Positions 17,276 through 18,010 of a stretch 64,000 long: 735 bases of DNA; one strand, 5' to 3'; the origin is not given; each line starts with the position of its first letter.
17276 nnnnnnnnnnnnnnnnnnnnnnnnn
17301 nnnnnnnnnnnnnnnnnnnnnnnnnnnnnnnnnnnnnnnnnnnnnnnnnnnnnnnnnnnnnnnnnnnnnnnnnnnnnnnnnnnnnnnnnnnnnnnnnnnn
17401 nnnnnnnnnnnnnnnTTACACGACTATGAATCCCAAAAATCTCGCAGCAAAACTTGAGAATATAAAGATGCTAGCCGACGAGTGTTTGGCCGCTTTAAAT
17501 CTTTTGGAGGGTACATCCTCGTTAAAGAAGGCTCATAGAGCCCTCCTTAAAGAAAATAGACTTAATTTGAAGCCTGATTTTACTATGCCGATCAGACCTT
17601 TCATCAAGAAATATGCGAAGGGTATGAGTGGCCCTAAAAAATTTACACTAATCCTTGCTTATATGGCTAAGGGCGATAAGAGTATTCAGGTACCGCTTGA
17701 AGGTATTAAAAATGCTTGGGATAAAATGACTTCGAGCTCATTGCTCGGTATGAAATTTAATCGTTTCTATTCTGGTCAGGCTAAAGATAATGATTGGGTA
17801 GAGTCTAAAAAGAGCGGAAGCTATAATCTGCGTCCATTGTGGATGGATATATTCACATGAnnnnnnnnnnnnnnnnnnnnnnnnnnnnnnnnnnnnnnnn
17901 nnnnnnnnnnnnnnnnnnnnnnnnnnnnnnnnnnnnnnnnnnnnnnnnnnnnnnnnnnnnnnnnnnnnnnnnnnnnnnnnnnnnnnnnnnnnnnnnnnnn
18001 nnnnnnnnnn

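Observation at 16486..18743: AT-rich three-gene island of unknown function between a canonical promoter and tRNA-Arg: candidate acquired defence or mobile module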

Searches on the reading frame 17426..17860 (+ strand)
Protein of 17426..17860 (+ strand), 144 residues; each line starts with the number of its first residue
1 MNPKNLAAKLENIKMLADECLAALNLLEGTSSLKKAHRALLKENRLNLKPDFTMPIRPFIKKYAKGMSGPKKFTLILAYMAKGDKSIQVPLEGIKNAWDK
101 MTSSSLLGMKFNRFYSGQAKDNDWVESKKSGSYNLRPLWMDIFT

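Call 5: search_protein_families(library=pfam, proteins=[window:17426-17860:+], max_evalue=1)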
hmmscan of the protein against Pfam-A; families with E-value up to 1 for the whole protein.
window:17426-17860:+ (144 aa): 0 families

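Call 6: search_protein_families(library=padloc, proteins=[window:17426-17860:+], max_evalue=1)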
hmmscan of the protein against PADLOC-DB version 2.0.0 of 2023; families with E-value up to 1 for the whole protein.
window:17426-17860:+ (144 aa): 0 families

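Call 8: search_protein_families(library=phrogs, proteins=[window:17426-17860:+], max_evalue=1)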
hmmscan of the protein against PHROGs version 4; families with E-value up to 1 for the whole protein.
window:17426-17860:+ (144 aa): 1 family
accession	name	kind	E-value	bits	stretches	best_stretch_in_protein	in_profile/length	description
phrog_21303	-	unknown function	0.23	12.8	0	107-133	29-55/101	-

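Call 9: search_protein_families(library=ncbifam, proteins=[window:17426-17860:+], max_evalue=1)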
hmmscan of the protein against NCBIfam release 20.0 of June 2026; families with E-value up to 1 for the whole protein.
window:17426-17860:+ (144 aa): 0 families

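Call 14: find_homologous_proteins(query=window:17426-17860:+, max_evalue=0.01)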
Query window:17426-17860:+ (144 aa): 122 proteins with E <= 0.01 among 139 candidates; the best 120 are listed.
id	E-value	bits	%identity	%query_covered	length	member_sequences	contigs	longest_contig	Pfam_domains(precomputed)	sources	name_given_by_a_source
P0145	1.3e-89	315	100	100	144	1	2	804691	-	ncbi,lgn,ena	-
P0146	5.3e-77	275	87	100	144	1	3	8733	-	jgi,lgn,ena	-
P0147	1.2e-43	167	59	100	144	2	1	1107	-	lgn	-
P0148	1.3e-42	163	56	95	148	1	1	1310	-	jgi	jgi:hypothetical protein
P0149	2.2e-41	159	56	100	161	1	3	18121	-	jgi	jgi:hypothetical protein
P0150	4.0e-40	155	54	100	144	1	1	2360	-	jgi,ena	-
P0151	6.2e-40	154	53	93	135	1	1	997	-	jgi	-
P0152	4.7e-39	152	52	97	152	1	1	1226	-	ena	-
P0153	5.9e-39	151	52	99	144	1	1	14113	-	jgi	jgi:hypothetical protein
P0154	1.1e-38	150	52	99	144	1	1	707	-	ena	-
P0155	1.6e-38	150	55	99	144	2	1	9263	-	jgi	jgi:hypothetical protein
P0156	3.6e-38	149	50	100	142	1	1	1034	-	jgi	jgi:excinuclease UvrABC ATPase subunit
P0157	7.3e-38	148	54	97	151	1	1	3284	-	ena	-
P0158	1.0e-37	147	54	99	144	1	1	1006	-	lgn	-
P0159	2.2e-37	146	52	99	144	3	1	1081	-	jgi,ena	-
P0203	1.7e-33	134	48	99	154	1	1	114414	-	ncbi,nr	ncbi:MAG: hypothetical protein HY067_10070 [Betaproteobacteria bacterium]|nr:hypothetical protein [B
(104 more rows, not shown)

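Call 25: search_solved_structures(query=A2, max_evalue=10)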
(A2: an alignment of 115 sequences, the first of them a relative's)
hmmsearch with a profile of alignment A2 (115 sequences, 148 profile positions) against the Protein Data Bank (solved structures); distinct sequences matched with E-value up to 10: 0.

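Call 29: find_encoding_contigs(protein=P0203, flank=8000, max_places=2)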
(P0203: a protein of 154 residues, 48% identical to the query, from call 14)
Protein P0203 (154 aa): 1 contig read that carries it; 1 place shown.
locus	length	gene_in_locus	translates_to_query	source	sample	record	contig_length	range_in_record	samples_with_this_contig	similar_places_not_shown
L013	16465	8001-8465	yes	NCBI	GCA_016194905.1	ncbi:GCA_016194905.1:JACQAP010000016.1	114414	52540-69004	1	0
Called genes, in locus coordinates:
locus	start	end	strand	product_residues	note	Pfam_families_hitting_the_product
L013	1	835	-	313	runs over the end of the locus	PF00004:AAA, PF07726:AAA_3 (faint), PF07728:AAA_5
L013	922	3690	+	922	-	PF04313:HSDR_N (weak), PF00270:DEAD (weak), PF04851:ResIII, PF18766:SWI2_SNF2, PF00271:Helicase_C, PF08463:EcoEI_R_C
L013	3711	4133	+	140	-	PF13366:PDDEXK_3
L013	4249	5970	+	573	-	PF12161:HsdM_N, PF02384:N6_Mtase, PF01170:UPF0020 (weak), PF07669:Eco57I (weak)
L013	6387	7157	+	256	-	PF01420:Methylase_S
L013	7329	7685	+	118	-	-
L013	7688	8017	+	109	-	-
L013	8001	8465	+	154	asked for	-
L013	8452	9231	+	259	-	-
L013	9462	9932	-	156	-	PF10543:ORF6N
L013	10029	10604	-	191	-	PF00717:Peptidase_S24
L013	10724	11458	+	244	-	PF20613:HipA_2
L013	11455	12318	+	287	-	PF11236:DUF3037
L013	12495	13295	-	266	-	PF00941:FAD_binding_5, PF03450:CO_deh_flav_C (weak)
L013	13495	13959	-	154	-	PF00111:Fer2 (weak), PF01799:Fer2_2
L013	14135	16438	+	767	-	PF01315:Ald_Xan_dh_C, PF02738:MoCoBD_1, PF20256:MoCoBD_2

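Call 44: search_protein_families(library=pfam, proteins=[L013:7329-7685:+, L013:7688-8017:+, L013:8001-8465:+, L013:8452-9231:+], max_evalue=5)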
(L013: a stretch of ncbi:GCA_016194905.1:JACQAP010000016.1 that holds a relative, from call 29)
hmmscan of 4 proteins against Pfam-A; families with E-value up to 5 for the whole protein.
L013:7329-7685:+ (118 aa): 0 families

L013:7688-8017:+ (109 aa): 2 families
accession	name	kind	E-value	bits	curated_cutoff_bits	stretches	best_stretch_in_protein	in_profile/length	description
PF13837.12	Myb_DNA-bind_4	-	0.13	13.1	27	1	58-89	33-64/89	Myb/SANT-like DNA-binding domain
PF14056.11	DUF4250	-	0.14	12.6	27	1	63-79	36-52/55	Domain of unknown function (DUF4250)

L013:8001-8465:+ (154 aa): 0 families

L013:8452-9231:+ (259 aa): 1 family
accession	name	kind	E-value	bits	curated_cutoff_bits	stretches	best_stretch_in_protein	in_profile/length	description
PF07848.18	PaaX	-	0.043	14.5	24.8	1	197-227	18-48/70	PaaX-like protein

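Call 56: predict_structure(alignment_id=A2)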
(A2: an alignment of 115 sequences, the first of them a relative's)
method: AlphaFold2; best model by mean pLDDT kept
length: 144 residues; sequences in the alignment: 115
mean_pLDDT: 86.1   pTM: 0.67
mean pLDDT of the five models: 86.1, 85.6, 85.2, 85.0, 84.9
residues with pLDDT >= 90: 99; 70-90: 21; 50-70: 8; < 50: 16
segments of 3 or more residues with pLDDT < 50: 29-44
pLDDT, mean of each block of 10 residues (from residue 1): 81 89 64 45 61 96 96 98 96 97 95 96 93 95 92
secondary structure, 60 per line:
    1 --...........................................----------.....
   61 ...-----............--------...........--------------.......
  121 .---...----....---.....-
elements in order: H3-45 H56-63 H69-80 H91-99 H114-121 E125-127 E132-135 H139-143

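Call 66: search_protein_families(library=pfam, alignment_id=A2, max_evalue=1)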
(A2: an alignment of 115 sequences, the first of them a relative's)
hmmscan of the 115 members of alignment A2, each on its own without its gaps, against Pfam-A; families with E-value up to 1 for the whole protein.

A. member 1, P0145 (144 aa): 0 families

B. families by the number of members that match (of 115 scanned): 33 families (the first 25 are shown)
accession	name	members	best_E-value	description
PF14141.11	YqzM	4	0.033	YqzM-like protein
PF04480.18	DUF559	4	0.047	Protein of unknown function (DUF559)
PF25587.1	Rv2743c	1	0.00044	Rv2743c family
PF01398.27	JAB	1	0.0038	JAB1/Mov34/MPN/PAD-1 ubiquitin protease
PF08424.15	NRDE-2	1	0.016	NRDE-2, necessary for RNA interference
PF13683.12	rve_3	1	0.021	Integrase core domain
PF03271.22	EB1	1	0.024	EB1-like C-terminal motif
PF22616.2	HMD_N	1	0.033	HMD N-terminal domain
PF05659.16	RPW8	1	0.039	Arabidopsis broad-spectrum mildew resistance protein RPW8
PF15979.11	Glyco_hydro_115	1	0.047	Glycosyl hydrolase family 115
PF02186.21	TFIIE_beta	1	0.053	TFIIE beta subunit core domain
PF02781.21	G6PD_C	1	0.081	Glucose-6-phosphate dehydrogenase, C-terminal domain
PF10259.14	Rogdi_lz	1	0.082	Rogdi leucine zipper containing protein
PF05504.16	Spore_GerAC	1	0.09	Spore germination B3/ GerAC like, C-terminal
PF21102.3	DprA_N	1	0.099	DprA-like N-terminal HHH domain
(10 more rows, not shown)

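Call 91: find_related_loci(query=A2, collection=viral_contigs, flank=6000)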
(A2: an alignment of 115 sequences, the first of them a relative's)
Query A2 (144 aa) in viral_contigs; peptide patterns used: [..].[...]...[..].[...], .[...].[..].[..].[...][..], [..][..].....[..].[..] (x = any residue, [..] = any of these).
126 stretches matched a pattern, but none encodes a relative of the query by tblastn (E <= 1e-3).
